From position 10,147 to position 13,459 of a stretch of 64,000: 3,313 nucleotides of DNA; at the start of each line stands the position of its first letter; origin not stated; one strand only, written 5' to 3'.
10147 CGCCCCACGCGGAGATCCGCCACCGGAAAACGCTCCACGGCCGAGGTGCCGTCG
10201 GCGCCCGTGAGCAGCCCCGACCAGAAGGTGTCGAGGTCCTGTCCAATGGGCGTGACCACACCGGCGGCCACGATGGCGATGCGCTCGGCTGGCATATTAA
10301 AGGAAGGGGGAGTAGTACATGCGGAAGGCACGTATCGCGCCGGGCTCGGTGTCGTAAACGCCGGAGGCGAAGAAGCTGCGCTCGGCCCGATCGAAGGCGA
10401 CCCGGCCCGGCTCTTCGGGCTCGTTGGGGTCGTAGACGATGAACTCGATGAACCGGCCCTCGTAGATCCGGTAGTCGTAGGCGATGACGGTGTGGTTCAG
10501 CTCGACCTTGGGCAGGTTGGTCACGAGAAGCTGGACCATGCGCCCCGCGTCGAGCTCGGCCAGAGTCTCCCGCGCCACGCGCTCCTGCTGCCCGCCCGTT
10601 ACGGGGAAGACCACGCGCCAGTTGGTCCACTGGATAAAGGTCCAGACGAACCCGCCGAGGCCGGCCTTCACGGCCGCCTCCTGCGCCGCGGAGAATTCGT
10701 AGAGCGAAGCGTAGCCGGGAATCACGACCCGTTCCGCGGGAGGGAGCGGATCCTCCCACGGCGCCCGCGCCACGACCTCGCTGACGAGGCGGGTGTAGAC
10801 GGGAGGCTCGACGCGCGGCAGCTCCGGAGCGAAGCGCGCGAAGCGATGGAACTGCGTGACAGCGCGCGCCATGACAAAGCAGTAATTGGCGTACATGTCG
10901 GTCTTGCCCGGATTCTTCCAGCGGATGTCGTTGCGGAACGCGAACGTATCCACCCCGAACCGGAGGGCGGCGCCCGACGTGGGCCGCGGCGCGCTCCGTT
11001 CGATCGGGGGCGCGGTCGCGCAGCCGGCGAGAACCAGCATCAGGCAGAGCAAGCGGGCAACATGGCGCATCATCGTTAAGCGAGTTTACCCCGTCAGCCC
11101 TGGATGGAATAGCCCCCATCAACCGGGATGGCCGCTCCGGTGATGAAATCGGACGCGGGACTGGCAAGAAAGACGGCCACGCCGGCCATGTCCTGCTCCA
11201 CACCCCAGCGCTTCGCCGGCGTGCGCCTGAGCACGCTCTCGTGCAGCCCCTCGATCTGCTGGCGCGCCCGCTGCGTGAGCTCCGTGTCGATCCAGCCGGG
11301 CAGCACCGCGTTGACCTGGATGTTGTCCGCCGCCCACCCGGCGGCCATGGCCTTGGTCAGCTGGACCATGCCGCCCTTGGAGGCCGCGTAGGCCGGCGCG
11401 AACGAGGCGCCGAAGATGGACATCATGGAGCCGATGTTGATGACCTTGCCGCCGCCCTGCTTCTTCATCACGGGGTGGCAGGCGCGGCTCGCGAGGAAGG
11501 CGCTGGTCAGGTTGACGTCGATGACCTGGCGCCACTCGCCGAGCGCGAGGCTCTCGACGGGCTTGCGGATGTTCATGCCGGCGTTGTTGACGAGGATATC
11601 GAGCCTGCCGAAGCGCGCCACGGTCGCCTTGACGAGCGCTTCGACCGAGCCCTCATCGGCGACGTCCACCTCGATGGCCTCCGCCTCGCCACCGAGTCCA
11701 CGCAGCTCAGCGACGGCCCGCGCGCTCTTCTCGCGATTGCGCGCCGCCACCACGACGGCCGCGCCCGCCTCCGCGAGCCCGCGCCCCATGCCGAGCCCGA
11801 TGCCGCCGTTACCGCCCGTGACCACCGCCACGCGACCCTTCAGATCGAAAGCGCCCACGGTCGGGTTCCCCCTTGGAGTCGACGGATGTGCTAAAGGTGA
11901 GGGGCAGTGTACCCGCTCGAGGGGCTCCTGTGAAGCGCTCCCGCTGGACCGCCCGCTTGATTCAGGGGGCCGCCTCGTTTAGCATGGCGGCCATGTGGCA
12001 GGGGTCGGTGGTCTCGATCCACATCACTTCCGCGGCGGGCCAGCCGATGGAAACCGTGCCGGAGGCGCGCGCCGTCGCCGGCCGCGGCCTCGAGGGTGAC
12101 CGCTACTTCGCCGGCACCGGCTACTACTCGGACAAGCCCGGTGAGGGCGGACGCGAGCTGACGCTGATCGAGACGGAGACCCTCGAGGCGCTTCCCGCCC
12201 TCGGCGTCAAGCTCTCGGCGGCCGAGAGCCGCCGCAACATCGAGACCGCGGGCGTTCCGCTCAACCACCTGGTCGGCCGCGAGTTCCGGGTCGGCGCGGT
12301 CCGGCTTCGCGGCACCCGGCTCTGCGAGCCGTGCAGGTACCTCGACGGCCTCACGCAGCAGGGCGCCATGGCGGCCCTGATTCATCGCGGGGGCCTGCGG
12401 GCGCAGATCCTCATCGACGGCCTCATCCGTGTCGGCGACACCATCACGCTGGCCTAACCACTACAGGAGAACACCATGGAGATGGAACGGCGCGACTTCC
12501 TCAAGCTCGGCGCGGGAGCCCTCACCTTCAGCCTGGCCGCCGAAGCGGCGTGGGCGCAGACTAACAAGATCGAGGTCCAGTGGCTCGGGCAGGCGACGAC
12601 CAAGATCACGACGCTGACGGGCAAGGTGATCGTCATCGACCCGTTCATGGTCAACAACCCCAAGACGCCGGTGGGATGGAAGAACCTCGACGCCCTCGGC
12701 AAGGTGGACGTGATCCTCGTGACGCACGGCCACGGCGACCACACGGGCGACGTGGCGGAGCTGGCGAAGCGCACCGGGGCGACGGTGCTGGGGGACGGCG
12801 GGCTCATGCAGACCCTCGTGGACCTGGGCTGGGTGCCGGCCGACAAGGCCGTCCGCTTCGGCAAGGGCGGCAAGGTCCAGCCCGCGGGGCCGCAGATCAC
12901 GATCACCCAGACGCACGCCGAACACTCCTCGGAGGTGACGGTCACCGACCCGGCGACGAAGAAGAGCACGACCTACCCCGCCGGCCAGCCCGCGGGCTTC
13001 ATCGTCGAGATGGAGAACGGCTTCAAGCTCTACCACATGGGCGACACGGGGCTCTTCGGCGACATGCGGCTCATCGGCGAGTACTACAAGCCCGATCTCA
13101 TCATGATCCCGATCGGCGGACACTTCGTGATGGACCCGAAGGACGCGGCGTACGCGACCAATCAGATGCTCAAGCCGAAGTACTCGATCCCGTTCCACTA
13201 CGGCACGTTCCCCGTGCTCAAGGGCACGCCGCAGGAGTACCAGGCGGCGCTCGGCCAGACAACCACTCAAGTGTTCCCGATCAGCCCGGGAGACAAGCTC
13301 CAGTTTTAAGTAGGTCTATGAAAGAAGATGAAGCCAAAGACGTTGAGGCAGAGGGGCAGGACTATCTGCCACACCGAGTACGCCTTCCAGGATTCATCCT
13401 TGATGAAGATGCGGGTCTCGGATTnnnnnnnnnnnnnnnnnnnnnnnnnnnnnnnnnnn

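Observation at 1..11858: Eleven-gene translationally coupled operon: KS/ACP chemistry, a halogenase, a lipid-carrier glycosylation pair and a MacB/Lol-type exporter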

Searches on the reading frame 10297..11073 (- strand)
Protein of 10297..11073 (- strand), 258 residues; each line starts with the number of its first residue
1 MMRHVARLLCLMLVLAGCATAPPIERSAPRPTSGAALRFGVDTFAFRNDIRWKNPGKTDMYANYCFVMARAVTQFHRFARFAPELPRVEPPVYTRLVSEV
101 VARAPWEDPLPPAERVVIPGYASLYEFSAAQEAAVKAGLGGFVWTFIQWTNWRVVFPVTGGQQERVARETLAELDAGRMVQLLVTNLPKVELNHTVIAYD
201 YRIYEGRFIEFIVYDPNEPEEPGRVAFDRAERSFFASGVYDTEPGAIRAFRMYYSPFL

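Call 5: search_protein_families(library=pfam, proteins=[window:10297-11073:-], max_evalue=0.01)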
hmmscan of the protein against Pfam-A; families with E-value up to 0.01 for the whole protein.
window:10297-11073:- (258 aa): 0 families

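Call 17: search_protein_families(library=ncbifam, proteins=[window:10297-11073:-], max_evalue=0.001)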
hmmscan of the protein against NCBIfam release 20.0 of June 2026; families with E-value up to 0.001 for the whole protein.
window:10297-11073:- (258 aa): 0 families

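Call 55: search_protein_families(library=pfam, proteins=[window:10297-11073:-], max_evalue=0.001)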
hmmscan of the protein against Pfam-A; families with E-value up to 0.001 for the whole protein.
window:10297-11073:- (258 aa): 0 families

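Call 58: find_homologous_proteins(query=window:10297-11073:-, max_evalue=0.001)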
Query window:10297-11073:- (258 aa): 1408 proteins with E <= 0.001 among 2302 candidates; the best 120 are listed.
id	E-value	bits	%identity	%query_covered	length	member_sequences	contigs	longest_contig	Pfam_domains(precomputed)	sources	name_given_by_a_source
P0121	8.7e-171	584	99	100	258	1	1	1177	PF26995.1,PF26997.1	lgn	-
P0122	4.8e-164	562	96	100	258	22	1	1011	PF26995.1,PF26997.1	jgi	jgi:hypothetical protein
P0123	3.5e-162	556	96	100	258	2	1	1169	PF26995.1,PF26997.1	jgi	jgi:hypothetical protein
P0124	1.9e-161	553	95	100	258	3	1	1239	PF26995.1,PF26997.1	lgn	-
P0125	9.2e-161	551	94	100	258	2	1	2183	PF26995.1,PF26997.1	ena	-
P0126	1.6e-160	550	93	100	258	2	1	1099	PF26995.1,PF26997.1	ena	-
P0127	2.5e-160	550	93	100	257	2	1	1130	PF26995.1,PF26997.1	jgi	jgi:hypothetical protein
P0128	1.8e-159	547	92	100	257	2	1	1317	PF26995.1,PF26997.1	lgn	-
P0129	2.0e-159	547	93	100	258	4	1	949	PF26995.1,PF26997.1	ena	-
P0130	3.7e-158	543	92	100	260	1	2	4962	PF26995.1,PF26997.1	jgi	jgi:hypothetical protein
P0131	7.4e-158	542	92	100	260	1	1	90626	PF26995.1,PF26997.1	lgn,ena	-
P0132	1.5e-157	541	92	100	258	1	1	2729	PF26995.1,PF26997.1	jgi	jgi:hypothetical protein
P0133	2.4e-157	540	92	100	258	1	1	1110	PF26995.1,PF26997.1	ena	-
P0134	1.2e-156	538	91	100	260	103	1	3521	PF26995.1,PF26997.1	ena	-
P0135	4.9e-156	536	91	100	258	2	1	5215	PF26995.1,PF26997.1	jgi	jgi:hypothetical protein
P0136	2.3e-155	534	90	100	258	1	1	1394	PF26995.1,PF26997.1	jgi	-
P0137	7.2e-155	532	91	100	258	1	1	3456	PF26995.1,PF26997.1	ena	-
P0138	4.1e-154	529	91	100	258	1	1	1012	PF26995.1,PF26997.1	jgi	jgi:hypothetical protein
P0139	4.3e-153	526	90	100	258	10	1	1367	PF26995.1,PF26997.1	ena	-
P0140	9.5e-153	525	89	100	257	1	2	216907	PF26995.1,PF26997.1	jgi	-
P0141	1.5e-152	524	88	100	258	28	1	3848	PF26995.1,PF26997.1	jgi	jgi:hypothetical protein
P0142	6.8e-151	519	89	100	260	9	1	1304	PF26995.1,PF26997.1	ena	-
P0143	7.0e-151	519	88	100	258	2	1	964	PF26995.1,PF26997.1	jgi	jgi:hypothetical protein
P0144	1.2e-150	518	90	100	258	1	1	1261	PF26995.1,PF26997.1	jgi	jgi:hypothetical protein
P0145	1.2e-150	518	89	100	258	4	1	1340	PF26995.1,PF26997.1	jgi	jgi:hypothetical protein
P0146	1.4e-150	518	93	96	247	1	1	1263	PF26995.1,PF26997.1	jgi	jgi:hypothetical protein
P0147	1.9e-150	517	89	100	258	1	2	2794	PF26995.1,PF26997.1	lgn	-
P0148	2.2e-150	517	87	100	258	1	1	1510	PF26995.1,PF26997.1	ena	-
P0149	3.3e-150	517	89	100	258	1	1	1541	PF26995.1,PF26997.1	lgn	-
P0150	3.4e-150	517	88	100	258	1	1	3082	PF26995.1,PF26997.1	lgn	-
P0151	2.5e-149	514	87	100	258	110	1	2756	PF26995.1,PF26997.1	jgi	jgi:hypothetical protein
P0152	5.8e-149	513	89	100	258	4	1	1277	PF26995.1,PF26997.1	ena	-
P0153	1.6e-148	511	86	100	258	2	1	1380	PF26995.1,PF26997.1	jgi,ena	-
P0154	4.5e-147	506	86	100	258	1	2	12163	PF26995.1,PF26997.1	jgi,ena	-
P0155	4.2e-146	503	86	100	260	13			PF26995.1,PF26997.1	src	-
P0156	1.1e-145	502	86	100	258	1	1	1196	PF26995.1,PF26997.1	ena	-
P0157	1.6e-145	501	83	100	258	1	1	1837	PF26995.1,PF26997.1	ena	-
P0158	4.5e-145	500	87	92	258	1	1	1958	PF26995.1,PF26997.1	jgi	jgi:hypothetical protein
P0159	1.9e-144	498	84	100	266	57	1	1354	PF26995.1,PF26997.1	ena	-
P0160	7.1e-140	483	85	93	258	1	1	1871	PF26995.1,PF26997.1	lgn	-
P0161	1.4e-134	465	82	94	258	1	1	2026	PF26995.1,PF26997.1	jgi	-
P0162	8.0e-134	463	80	94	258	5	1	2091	PF26995.1,PF26997.1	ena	-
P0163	1.8e-131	455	80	94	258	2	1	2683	PF26995.1,PF26997.1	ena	-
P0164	3.8e-131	454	80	94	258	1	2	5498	PF26995.1,PF26997.1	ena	-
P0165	5.1e-130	450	76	100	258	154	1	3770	PF26995.1,PF26997.1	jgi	-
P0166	1.2e-129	449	79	94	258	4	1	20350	PF26995.1,PF26997.1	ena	-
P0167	9.3e-129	446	76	100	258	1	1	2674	PF26995.1,PF26997.1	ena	-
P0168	9.6e-127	440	76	100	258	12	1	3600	PF26995.1,PF26997.1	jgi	jgi:hypothetical protein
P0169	6.0e-126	437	75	100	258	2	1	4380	PF26995.1,PF26997.1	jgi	jgi:hypothetical protein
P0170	2.5e-124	432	76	94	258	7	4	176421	PF26995.1,PF26997.1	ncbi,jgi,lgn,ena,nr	ncbi:MAG TPA: hypothetical protein VMI34_18060 [Candidatus Bathyarchaeia archaeon]|nr:hypothetical p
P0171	7.3e-124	430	75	94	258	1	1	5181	PF26995.1,PF26997.1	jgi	jgi:hypothetical protein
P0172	1.1e-123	430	77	94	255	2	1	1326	PF26995.1,PF26997.1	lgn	-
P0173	4.6e-122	424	73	100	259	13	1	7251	PF26995.1,PF26997.1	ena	-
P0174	6.2e-121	421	75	94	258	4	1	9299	PF26995.1,PF26997.1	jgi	jgi:hypothetical protein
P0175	1.5e-119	416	75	94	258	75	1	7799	PF26995.1,PF26997.1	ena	-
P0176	3.4e-116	405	74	100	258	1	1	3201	PF26995.1,PF26997.1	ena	-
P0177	2.7e-115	402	68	100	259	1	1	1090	PF26995.1,PF26997.1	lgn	-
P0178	4.7e-113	395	74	94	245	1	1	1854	PF26995.1,PF26997.1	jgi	jgi:hypothetical protein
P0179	4.9e-112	391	69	94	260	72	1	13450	PF26995.1,PF26997.1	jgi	jgi:hypothetical protein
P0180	3.1e-110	386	67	100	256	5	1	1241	PF26995.1,PF26997.1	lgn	-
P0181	2.3e-108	379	67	97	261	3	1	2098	PF26995.1,PF26997.1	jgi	jgi:hypothetical protein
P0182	1.7e-106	373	66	99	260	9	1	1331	PF26995.1,PF26997.1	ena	-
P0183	1.8e-106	373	67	100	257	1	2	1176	PF26995.1,PF26997.1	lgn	-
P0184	2.6e-106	373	67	94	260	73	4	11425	PF26995.1,PF26997.1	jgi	-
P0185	2.3e-105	370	64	94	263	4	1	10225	PF26995.1,PF26997.1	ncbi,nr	ncbi:MAG TPA: hypothetical protein VMS64_28510 [Candidatus Methylomirabilis sp.]|nr:hypothetical pro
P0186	3.0e-104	366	65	93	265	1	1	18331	PF26995.1,PF26997.1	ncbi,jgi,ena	-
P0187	3.6e-104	366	67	94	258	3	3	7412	PF26995.1,PF26997.1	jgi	jgi:hypothetical protein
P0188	4.1e-104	366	64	100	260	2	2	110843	PF26995.1,PF26997.1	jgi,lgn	jgi:hypothetical protein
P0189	5.0e-104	365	65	100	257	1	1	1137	PF26995.1,PF26997.1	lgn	-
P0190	1.5e-103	364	65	94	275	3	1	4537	PF26995.1,PF26997.1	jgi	jgi:hypothetical protein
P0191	1.7e-103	364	67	94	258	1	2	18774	PF26995.1,PF26997.1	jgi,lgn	jgi:hypothetical protein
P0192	1.1e-102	361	65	93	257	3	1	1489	PF26995.1,PF26997.1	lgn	-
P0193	3.4e-102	359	65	93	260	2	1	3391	PF26995.1,PF26997.1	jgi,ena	-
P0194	3.5e-102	359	64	95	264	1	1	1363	PF26995.1,PF26997.1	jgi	-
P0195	4.0e-102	359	64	97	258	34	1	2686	PF26995.1,PF26997.1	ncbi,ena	-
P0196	4.2e-102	359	64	94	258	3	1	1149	PF26995.1,PF26997.1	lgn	-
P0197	5.2e-102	359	65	93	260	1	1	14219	PF26995.1,PF26997.1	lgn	-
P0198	6.0e-102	358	62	98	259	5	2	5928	PF26995.1,PF26997.1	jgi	jgi:hypothetical protein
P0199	7.2e-102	358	66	94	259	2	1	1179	PF26995.1,PF26997.1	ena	-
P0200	9.4e-102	358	65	100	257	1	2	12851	PF26995.1,PF26997.1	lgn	-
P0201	1.2e-101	357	64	100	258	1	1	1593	PF26995.1,PF26997.1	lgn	-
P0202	1.4e-101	357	64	98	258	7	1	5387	PF26995.1,PF26997.1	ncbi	-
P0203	1.4e-101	357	64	100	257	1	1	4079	PF26995.1,PF26997.1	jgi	jgi:hypothetical protein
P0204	1.5e-101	357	64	94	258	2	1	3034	PF26995.1,PF26997.1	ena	-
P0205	1.6e-101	357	64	94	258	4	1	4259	PF26995.1,PF26997.1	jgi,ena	-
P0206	2.6e-101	356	64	97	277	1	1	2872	PF26995.1,PF26997.1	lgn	-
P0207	2.8e-101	356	63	95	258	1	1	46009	PF26995.1,PF26997.1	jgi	-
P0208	3.3e-101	356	65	94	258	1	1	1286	PF26995.1,PF26997.1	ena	-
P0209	4.1e-101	356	64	97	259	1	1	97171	PF26995.1,PF26997.1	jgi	jgi:hypothetical protein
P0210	4.6e-101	356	62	100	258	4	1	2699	PF26995.1,PF26997.1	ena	-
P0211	4.7e-101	355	64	94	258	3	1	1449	PF26995.1,PF26997.1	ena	-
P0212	5.6e-101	355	63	93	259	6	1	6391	PF26995.1,PF26997.1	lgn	-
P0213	6.3e-101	355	64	93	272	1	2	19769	PF26995.1,PF26997.1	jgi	jgi:hypothetical protein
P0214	7.3e-101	355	64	94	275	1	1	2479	PF26995.1,PF26997.1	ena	-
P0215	7.5e-101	355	64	94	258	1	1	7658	PF26995.1,PF26997.1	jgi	jgi:hypothetical protein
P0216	8.5e-101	355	64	99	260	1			PF26995.1,PF26997.1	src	-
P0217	9.1e-101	355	64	97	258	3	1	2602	PF26995.1,PF26997.1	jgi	-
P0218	1.8e-100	354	65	94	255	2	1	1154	PF26995.1,PF26997.1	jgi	jgi:hypothetical protein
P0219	2.9e-100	353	63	95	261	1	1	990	PF26995.1,PF26997.1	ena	-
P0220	4.6e-100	352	63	94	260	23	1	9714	PF26995.1,PF26997.1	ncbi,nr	ncbi:MAG: hypothetical protein A2X52_07470 [Candidatus Rokubacteria bacterium GWC2_70_16]|nr:MAG: hy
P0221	4.8e-100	352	61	100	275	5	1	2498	PF26995.1,PF26997.1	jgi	-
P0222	5.5e-100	352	64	100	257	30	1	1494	PF26995.1,PF26997.1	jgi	jgi:hypothetical protein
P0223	6.4e-100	352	64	94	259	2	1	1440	PF26995.1,PF26997.1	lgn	-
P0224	7.4e-100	352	63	94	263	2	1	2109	PF26995.1,PF26997.1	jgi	-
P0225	7.9e-100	351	62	94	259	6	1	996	PF26995.1,PF26997.1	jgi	jgi:hypothetical protein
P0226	1.1e-99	351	65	100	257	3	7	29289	PF26995.1,PF26997.1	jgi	jgi:hypothetical protein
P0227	1.1e-99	351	64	100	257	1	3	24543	PF26995.1,PF26997.1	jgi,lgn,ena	-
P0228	1.2e-99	351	63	94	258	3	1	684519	PF26995.1,PF26997.1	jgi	-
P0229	1.5e-99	351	63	94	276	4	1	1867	PF26995.1,PF26997.1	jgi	-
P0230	2.1e-99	350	63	94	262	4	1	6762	PF26995.1,PF26997.1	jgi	jgi:hypothetical protein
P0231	2.4e-99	350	62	94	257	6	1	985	PF26995.1,PF26997.1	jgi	jgi:hypothetical protein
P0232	2.5e-99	350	63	98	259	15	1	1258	PF26995.1,PF26997.1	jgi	jgi:hypothetical protein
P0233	2.6e-99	350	63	95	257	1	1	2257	PF26995.1,PF26997.1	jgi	jgi:hypothetical protein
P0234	2.6e-99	350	62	100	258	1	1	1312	PF26995.1,PF26997.1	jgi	jgi:hypothetical protein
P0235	2.7e-99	350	64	98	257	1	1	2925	PF26995.1,PF26997.1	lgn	-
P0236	2.8e-99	350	63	94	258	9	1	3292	PF26995.1,PF26997.1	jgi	-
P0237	3.6e-99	349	63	98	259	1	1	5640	PF26995.1,PF26997.1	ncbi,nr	ncbi:MAG: hypothetical protein L0027_01020 [Candidatus Rokubacteria bacterium]|nr:hypothetical prote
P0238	3.8e-99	349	65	92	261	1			PF26995.1,PF26997.1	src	-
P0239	4.3e-99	349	63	100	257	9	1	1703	PF26995.1,PF26997.1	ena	-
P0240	4.6e-99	349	62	94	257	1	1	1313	PF26995.1,PF26997.1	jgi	jgi:hypothetical protein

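Call 64: predict_structure(alignment_id=A2)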
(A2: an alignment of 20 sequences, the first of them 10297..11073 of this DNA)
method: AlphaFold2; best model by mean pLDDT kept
length: 258 residues; sequences in the alignment: 20
mean_pLDDT: 72.2   pTM: 0.71
mean pLDDT of the five models: 72.2, 71.1, 70.2, 69.9, 69.3
residues with pLDDT >= 90: 36; 70-90: 118; 50-70: 65; < 50: 39
segments of 3 or more residues with pLDDT < 50: 17-34, 49-62, 254-258
pLDDT, mean of each block of 10 residues (from residue 1): 62 49 40 58 69 43 65 84 95 93 66 86 91 85 57 68 87 80 71 76 84 77 85 81 71 49
secondary structure, 60 per line:
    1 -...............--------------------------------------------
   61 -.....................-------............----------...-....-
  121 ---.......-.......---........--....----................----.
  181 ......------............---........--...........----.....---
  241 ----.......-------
elements in order: H2-16 H62-78 E79-82 H90-101 E116-119 H124-130 H132-138 H142-149 H152-155 H160-175 E180-186 E193-204 E208-215 E218-228 E233-237 E245-251

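Call 66: fold_search(model_id=the predicted structure, library=pdb)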
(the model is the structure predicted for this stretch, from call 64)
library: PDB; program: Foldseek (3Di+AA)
matches with E <= 10: 463; with E <= 0.001: 0
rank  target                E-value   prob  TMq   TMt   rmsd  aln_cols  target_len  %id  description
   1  2avw_D                2.8e-02  0.85  0.23  0.21   5.6        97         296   14  Crystal structure of monoclinic form of streptococcus Mac-1 (released 2006-02-28)
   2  2avw_A                3.6e-02  0.93  0.25  0.23   5.5        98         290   14  Crystal structure of monoclinic form of streptococcus Mac-1 (released 2006-02-28)
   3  9hb2                  5.1e-02  0.44  0.34  0.31  12.2       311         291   11  Structure of the truncated version of IdeC protease C94S from Streptococcus canis (released 2025-10-01)
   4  9fnd_X                5.1e-02  0.14  0.15  0.12  16.8       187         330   18  Transcriptional activator PafBC bound to mycobacterial RNA polymerase (released 2025-02-12)
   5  2avw_B                5.7e-02  0.90  0.25  0.23   4.8        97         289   12  Crystal structure of monoclinic form of streptococcus Mac-1 (released 2006-02-28)
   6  8qgy_B                7.7e-02  0.16  0.16  0.07  15.9       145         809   10  Cryo-EM structure of C-terminally truncated Apoptosis signal-regulating kinase 1 (ASK1) (released 2024-04-03)
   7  2au1                  8.6e-02  0.69  0.24  0.21   5.8        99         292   15  Crystal Structure of group A Streptococcus MAC-1 orthorhombic form (released 2006-02-28)
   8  9hb1                  9.7e-02  0.51  0.22  0.20   6.0        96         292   14  Structure of IdeC protease C94S from Streptococcus canis (released 2025-10-01)
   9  7kq2_B                1.0e-01  0.15  0.13  0.23  11.7       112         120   10  1.98 A resolution crystal structure of Group A Streptococcus H111A HupZ-V5-His6 (released 2021-02-10)
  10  9f12_H                1.4e-01  0.08  0.15  0.08  18.6       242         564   12  CryoEM structure of the F plasmid relaxosome with oriT DNA ss-27_-3ds-2_+143 and TraI its TE mode, derived from ss-27_ (released 2025-06-04)
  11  3q60                  1.8e-01  0.47  0.20  0.16   9.6       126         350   10  Crystal structure of virulent allele ROP5B pseudokinase domain bound to ATP (released 2011-02-23)
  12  3in6_A                1.8e-01  0.13  0.14  0.22  11.3       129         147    6  Crystal structure of a fmn-binding protein (swol_0183) from syntrophomonas wolfei subsp. wolfei at 2.12 A resolution (released 2009-08-25)
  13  9f10_H                1.8e-01  0.06  0.14  0.07  18.5       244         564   11  CryoEM structure of the F plasmid relaxosome with TraI in its TE mode, without accessory protein TraM. Derived from th (released 2025-06-04)
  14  8a47_C                1.9e-01  0.51  0.25  0.22   9.1       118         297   11  IdeS in complex with IgG1 Fc (released 2022-11-30)
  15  2w1z_B                2.5e-01  0.44  0.19  0.14  14.7        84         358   15  ROP2 from Toxoplasma gondii: A virulence factor with a protein- kinase fold and no enzymatic activity. (released 2008-12-09)
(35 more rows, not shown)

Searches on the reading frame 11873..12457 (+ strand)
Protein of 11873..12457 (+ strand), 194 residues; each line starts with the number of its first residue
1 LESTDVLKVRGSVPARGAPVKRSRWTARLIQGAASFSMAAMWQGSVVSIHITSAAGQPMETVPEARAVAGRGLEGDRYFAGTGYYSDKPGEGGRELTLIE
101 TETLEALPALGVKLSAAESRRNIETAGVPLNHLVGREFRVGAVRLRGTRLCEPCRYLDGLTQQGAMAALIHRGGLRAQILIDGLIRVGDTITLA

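Call 45: search_protein_families(library=pfam, proteins=[window:11873-12457:+], max_evalue=0.00001)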
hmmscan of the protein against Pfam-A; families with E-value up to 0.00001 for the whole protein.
window:11873-12457:+ (194 aa): 1 family
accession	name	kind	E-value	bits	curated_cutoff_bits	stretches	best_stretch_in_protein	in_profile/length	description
PF03473.23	MOSC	-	3.7e-08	33.9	22.7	1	95-192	11-120/120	MOSC domain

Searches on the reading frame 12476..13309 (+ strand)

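Call 18: search_protein_families(library=pfam, proteins=[window:12476-13309:+], max_evalue=0.001)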
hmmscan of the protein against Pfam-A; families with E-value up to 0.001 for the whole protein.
window:12476-13309:+ (277 aa): 3 families
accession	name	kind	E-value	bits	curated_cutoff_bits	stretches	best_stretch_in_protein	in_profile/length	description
PF12706.13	Lactamase_B_2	-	5.9e-25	88.5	27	1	52-242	3-200/200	Beta-lactamase superfamily domain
PF13483.12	Lactamase_B_3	-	1.8e-19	70.7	24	1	33-241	1-160/160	Beta-lactamase superfamily domain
PF00753.33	Lactamase_B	-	4.9e-10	40.1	22.7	1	48-159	14-140/196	Metallo-beta-lactamase superfamily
